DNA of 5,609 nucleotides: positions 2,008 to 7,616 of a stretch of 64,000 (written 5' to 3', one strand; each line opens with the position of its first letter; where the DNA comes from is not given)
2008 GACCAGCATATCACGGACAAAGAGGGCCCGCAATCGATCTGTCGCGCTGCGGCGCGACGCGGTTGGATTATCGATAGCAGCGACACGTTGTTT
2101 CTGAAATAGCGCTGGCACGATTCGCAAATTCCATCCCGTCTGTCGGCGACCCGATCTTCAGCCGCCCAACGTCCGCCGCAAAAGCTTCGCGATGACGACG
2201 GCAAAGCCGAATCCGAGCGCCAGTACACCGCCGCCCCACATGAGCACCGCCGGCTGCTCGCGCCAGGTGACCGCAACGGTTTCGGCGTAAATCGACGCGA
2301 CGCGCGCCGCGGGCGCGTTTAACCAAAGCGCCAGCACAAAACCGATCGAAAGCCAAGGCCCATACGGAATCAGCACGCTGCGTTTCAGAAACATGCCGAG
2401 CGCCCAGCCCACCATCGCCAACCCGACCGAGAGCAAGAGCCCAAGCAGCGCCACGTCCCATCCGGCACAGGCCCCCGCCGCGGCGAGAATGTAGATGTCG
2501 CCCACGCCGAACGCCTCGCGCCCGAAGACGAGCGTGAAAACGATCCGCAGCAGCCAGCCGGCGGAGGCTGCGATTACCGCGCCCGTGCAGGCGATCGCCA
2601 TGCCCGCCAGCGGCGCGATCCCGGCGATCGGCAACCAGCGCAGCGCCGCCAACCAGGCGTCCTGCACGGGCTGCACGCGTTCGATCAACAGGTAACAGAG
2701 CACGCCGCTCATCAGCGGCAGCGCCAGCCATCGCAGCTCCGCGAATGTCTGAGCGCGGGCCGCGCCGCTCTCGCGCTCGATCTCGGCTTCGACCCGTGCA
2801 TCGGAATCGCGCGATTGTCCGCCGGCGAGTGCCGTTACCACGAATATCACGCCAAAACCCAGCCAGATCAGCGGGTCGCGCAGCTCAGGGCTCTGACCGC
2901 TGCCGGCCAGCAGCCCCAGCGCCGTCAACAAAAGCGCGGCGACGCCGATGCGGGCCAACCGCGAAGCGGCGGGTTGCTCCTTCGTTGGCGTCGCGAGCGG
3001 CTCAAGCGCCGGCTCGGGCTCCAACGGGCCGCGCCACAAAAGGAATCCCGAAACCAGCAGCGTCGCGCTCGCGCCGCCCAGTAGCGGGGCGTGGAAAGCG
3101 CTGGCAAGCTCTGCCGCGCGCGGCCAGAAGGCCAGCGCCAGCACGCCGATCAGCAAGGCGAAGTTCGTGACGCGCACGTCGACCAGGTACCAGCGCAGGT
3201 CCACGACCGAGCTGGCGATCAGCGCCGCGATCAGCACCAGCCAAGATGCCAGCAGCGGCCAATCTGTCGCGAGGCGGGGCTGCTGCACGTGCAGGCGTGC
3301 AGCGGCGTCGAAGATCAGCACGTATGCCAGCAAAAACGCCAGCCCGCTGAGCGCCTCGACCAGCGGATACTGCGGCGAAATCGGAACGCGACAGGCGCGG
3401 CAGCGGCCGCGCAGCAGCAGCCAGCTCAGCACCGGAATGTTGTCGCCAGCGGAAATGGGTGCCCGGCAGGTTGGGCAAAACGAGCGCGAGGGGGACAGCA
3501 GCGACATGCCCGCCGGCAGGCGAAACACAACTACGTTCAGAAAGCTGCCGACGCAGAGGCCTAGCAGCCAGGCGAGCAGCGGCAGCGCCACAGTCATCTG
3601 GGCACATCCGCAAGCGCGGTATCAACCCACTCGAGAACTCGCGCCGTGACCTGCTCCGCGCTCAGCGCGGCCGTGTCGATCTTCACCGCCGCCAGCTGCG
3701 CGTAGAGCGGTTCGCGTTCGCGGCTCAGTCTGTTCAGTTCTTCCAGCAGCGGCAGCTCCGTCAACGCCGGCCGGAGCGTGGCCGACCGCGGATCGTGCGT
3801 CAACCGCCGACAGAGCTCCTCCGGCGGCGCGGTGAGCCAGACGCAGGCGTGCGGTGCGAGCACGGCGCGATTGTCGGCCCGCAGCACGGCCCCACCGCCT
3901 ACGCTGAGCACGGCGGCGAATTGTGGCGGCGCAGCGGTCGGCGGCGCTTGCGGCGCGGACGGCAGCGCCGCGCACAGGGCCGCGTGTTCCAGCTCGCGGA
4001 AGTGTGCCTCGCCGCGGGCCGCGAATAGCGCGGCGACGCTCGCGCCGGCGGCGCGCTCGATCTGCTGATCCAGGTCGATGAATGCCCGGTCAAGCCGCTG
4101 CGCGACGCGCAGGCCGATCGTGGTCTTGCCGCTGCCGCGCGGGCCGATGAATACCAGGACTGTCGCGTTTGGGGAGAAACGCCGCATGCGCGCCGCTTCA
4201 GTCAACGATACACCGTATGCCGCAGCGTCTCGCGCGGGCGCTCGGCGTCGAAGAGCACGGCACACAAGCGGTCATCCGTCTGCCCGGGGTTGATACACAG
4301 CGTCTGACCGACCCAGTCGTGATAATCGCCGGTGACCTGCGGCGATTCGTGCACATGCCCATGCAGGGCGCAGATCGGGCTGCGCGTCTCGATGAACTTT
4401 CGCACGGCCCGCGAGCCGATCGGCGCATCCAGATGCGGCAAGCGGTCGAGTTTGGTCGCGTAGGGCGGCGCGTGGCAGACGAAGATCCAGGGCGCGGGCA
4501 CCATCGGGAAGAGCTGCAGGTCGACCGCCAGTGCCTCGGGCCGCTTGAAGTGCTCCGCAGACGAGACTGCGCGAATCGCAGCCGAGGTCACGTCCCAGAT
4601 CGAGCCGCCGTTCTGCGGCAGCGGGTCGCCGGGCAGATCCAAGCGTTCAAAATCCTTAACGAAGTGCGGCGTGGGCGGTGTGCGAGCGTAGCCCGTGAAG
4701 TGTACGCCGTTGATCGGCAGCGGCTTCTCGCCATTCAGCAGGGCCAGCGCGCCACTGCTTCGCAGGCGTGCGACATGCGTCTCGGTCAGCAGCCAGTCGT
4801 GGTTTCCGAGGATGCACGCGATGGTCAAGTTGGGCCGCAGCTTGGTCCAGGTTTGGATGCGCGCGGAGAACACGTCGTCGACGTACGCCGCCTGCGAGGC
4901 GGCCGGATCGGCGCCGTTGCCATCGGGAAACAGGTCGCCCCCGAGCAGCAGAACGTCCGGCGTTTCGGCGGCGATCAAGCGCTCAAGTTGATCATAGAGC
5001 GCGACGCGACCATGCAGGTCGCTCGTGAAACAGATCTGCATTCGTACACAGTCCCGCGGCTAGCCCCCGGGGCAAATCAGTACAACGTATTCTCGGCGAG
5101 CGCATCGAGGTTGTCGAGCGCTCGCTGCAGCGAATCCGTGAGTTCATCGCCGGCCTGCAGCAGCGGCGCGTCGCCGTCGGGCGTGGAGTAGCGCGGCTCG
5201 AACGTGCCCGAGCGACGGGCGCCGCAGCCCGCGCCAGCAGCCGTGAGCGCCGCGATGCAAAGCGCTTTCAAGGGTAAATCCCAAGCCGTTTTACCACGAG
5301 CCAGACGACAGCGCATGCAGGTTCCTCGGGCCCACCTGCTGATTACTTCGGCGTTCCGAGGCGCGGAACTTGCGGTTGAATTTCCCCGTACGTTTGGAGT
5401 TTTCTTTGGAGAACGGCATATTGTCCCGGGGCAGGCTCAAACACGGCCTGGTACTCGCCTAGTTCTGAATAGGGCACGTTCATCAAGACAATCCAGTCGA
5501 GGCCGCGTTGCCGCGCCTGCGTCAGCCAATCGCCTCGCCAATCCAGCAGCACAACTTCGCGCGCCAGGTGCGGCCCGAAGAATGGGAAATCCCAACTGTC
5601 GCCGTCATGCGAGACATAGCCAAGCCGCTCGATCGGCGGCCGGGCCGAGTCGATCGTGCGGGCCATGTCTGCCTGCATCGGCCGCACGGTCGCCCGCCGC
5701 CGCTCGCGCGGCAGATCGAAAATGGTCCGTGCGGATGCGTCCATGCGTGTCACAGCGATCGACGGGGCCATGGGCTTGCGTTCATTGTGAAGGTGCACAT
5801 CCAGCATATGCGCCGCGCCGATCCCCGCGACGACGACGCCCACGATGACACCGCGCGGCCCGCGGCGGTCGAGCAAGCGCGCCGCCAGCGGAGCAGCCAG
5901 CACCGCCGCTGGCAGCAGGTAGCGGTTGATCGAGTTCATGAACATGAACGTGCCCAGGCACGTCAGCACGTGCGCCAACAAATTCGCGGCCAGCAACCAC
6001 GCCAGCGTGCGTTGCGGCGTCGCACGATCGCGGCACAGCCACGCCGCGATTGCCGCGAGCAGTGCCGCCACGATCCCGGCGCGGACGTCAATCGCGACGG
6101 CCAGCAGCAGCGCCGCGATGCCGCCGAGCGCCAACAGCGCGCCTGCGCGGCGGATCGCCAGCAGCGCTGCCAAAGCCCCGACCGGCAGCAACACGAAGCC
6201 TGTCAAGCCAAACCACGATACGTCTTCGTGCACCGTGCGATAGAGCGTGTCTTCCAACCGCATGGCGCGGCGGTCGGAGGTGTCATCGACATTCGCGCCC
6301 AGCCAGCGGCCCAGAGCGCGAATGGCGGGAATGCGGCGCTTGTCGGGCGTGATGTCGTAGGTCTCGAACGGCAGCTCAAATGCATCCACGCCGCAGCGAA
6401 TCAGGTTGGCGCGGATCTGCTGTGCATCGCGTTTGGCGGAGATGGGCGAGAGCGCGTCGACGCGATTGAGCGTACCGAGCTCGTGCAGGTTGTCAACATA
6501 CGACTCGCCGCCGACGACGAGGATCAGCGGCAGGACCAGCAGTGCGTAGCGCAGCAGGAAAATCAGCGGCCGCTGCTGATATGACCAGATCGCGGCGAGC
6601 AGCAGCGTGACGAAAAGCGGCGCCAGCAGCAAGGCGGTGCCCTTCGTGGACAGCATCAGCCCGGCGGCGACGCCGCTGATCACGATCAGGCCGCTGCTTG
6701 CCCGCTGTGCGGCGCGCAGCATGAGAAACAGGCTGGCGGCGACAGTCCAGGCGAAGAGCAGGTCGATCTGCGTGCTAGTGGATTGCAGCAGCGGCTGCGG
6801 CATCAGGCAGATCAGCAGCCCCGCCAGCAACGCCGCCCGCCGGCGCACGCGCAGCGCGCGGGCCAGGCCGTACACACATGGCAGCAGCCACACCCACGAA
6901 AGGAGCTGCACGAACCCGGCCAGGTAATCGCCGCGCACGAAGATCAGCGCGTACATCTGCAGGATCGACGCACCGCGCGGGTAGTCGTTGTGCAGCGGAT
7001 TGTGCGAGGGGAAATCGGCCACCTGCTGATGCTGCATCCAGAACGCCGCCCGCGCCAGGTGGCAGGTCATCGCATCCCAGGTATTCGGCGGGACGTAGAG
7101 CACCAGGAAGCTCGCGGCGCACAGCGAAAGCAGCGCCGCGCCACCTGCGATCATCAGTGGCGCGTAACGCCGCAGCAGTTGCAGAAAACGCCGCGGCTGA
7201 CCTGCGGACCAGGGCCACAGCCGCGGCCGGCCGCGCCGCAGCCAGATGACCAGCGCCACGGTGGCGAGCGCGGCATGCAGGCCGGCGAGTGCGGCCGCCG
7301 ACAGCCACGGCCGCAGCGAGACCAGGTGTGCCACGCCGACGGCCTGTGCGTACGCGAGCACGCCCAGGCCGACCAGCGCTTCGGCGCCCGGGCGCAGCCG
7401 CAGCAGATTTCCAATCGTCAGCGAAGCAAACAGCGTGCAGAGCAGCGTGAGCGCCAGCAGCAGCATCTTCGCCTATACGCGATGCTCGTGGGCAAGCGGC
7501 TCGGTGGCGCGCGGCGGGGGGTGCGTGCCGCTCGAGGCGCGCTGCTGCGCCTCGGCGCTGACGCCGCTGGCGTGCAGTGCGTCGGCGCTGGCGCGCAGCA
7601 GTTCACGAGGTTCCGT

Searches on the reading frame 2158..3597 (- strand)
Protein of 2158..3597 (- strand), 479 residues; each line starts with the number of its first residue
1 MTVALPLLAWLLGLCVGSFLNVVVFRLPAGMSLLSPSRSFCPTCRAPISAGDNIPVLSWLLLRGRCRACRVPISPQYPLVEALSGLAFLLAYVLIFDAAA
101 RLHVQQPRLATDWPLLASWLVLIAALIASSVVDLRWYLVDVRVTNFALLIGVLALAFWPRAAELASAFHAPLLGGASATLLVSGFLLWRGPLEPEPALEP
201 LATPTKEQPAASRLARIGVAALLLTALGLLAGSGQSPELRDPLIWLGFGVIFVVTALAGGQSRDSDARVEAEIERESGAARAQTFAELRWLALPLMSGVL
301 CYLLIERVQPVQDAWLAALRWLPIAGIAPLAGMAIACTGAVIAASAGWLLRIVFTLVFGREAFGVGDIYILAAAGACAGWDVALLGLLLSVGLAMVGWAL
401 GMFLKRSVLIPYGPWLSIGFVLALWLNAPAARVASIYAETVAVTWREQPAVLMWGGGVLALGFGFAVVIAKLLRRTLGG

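Call 58: search_protein_families(library=pfam, proteins=[window:2158-3597:-], max_evalue=0.001)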
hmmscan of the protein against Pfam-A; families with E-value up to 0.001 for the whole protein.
window:2158-3597:- (479 aa): 1 family
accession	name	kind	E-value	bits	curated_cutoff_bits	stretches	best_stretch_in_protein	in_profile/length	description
PF06750.18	A24_N_bact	-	6.6e-32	109.9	23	1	11-93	1-82/84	Bacterial Peptidase A24 N-terminal domain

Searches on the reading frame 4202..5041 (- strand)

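Call 58: search_protein_families(library=pfam, proteins=[window:4202-5041:-], max_evalue=0.001)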
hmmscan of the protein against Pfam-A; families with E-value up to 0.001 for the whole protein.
window:4202-5041:- (279 aa): 3 families
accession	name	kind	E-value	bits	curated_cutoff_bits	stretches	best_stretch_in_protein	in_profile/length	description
PF00149.33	Metallophos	-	5.8e-14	53.4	21.5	1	1-232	1-190/191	Calcineurin-like phosphoesterase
PF12850.12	Metallophos_2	-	4.7e-06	27.1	27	0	1-93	1-70/154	Calcineurin-like phosphoesterase superfamily domain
PF14582.11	Metallophos_3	-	1.9e-05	24.6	28.2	0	185-257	176-241/259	Metallophosphoesterase, calcineurin superfamily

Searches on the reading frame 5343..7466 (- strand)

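Call 58: search_protein_families(library=pfam, proteins=[window:5343-7466:-], max_evalue=0.001)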
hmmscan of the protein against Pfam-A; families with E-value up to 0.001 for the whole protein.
window:5343-7466:- (707 aa): 2 families
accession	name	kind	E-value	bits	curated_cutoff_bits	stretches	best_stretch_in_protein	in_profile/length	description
PF13231.12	PMT_2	-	3.4e-09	37.6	26.1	1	166-315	7-154/160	Dolichyl-phosphate-mannose-protein mannosyltransferase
PF02366.24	PMT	-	2.2e-05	24.6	22.7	1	185-298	87-205/245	Dolichyl-phosphate-mannose-protein mannosyltransferase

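Call 65: search_protein_families(library=ncbifam, proteins=[window:5343-7466:-], max_evalue=0.001)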
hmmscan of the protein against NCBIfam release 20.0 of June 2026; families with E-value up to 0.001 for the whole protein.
window:5343-7466:- (707 aa): 0 families
